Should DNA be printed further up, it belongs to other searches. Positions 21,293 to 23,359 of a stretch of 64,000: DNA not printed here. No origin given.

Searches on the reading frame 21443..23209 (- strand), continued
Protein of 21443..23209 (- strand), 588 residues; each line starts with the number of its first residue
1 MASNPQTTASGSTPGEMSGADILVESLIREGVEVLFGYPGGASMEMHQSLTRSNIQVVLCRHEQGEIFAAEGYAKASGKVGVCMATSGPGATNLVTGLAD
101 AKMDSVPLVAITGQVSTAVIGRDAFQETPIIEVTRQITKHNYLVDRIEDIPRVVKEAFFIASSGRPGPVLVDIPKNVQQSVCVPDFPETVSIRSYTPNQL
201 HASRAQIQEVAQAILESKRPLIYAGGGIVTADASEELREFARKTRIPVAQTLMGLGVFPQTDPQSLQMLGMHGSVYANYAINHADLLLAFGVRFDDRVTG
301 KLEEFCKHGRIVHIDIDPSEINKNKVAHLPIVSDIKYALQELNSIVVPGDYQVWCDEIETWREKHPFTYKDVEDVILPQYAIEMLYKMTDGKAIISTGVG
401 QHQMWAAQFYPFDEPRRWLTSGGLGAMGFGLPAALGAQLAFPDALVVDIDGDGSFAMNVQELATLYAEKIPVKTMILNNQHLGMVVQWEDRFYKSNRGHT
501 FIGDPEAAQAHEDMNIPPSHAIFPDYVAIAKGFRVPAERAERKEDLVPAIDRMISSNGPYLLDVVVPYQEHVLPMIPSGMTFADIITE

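Call 31: find_encoding_contigs(protein=P0031, flank=3000, max_places=1)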
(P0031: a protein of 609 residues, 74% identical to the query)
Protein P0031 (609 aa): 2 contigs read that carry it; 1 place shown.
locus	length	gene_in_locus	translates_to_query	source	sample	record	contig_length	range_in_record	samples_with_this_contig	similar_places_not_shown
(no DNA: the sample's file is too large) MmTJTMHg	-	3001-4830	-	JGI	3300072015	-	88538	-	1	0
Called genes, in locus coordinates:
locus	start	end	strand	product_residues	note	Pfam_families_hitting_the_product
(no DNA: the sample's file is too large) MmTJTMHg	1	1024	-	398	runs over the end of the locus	PF04389:Peptidase_M28, PF01546:Peptidase_M20, PF05450:Nicastrin (weak)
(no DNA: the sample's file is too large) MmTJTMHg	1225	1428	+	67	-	-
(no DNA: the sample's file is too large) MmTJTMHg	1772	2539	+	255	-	PF02151:UVR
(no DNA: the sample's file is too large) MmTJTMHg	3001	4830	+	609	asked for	PF02776:TPP_enzyme_N, PF00205:TPP_enzyme_M, PF02775:TPP_enzyme_C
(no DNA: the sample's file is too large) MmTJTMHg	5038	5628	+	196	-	PF07638:Sigma70_ECF, PF04542:Sigma70_r2, PF08281:Sigma70_r4_2, PF04545:Sigma70_r4, PF22233:PhyR_sigma-like (weak)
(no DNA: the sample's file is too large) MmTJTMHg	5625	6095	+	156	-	PF13490:zf-HC2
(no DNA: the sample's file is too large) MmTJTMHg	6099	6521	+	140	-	PF07813:LTXXQ (faint)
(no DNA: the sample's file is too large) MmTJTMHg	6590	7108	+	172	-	PF13801:Metal_resist, PF16231:DUF4890, PF07813:LTXXQ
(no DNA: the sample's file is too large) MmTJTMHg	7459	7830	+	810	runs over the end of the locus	PF13620:CarboxypepD_reg, PF13715:CarbopepD_reg_2, PF07715:Plug, PF00593:TonB_dep_Rec_b-barrel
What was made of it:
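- Tried and rejected: One look-up (P0031) returned no DNA (call 31).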

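Call 32: find_encoding_contigs(protein=P0056, flank=3000, max_places=1)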
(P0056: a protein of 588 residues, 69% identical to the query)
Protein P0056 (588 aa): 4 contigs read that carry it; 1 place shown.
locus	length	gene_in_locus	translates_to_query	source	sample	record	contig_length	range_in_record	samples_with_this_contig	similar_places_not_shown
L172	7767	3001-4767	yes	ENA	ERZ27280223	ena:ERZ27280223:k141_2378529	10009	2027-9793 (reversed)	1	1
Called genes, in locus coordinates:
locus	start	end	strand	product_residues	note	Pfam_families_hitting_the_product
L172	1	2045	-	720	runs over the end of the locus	PF23139:OB_YrrC, PF14520:HHH_5, PF14490:HHH_RecD2, PF13604:AAA_30, PF13086:AAA_11 (weak), PF13245:AAA_19, PF18335:SH3_13, PF13538:UvrD_C_2, +1 more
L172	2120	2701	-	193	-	-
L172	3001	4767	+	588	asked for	PF02776:TPP_enzyme_N, PF00205:TPP_enzyme_M, PF02775:TPP_enzyme_C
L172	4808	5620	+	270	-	PF02633:Creatininase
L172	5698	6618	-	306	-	PF01261:AP_endonuc_2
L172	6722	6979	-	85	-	PF02597:ThiS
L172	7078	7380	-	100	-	-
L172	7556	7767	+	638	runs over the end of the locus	PF02743:dCache_1, PF00672:HAMP, PF00512:HisKA, PF02518:HATPase_c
